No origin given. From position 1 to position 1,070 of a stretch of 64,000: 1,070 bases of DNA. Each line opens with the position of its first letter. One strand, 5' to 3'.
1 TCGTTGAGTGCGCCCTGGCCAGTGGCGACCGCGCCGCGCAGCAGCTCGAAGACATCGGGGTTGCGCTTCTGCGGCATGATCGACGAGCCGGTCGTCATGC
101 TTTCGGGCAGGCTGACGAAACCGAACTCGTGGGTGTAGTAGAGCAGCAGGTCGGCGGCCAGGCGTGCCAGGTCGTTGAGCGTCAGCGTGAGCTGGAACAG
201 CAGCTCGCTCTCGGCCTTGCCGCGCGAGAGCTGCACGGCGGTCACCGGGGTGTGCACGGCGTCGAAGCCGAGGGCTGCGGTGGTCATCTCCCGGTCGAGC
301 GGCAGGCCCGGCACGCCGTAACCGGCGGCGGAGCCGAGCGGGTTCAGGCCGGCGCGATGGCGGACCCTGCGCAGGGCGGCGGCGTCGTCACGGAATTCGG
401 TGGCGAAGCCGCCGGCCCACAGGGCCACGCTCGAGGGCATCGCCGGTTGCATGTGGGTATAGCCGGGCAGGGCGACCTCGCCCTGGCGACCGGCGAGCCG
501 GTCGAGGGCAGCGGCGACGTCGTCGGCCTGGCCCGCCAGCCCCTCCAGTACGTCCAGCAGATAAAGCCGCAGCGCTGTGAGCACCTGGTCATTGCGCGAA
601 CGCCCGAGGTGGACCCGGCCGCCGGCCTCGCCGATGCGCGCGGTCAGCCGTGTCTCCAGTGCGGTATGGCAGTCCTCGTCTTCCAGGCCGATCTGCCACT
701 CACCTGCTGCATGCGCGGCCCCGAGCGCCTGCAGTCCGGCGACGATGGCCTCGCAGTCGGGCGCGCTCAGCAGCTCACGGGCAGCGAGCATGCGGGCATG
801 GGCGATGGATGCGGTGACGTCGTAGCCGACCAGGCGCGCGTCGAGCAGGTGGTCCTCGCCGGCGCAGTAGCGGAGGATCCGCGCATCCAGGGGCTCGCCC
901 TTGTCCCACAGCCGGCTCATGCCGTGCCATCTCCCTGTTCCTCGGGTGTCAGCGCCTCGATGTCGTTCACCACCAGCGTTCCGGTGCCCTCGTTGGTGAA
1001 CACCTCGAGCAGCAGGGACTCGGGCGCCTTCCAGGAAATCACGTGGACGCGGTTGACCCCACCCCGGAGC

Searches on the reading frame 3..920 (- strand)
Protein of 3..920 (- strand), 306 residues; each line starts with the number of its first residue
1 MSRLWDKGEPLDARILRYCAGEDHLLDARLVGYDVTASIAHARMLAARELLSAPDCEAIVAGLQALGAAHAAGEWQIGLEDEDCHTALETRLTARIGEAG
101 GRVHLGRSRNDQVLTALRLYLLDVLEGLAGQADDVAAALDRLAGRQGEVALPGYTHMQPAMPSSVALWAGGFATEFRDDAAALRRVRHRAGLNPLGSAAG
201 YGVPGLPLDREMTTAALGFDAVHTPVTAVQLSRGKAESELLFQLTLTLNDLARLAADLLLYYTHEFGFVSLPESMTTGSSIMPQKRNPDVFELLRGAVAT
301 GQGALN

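Call 45: search_protein_families(library=pfam, proteins=[window:3-920:-], max_evalue=1e-8)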
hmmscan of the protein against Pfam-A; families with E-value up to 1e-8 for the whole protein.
window:3-920:- (306 aa): 1 family
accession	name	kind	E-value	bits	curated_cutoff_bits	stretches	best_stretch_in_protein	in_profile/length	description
PF00206.25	Lyase_1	-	2.8e-46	158.8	27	1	24-298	18-307/312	Lyase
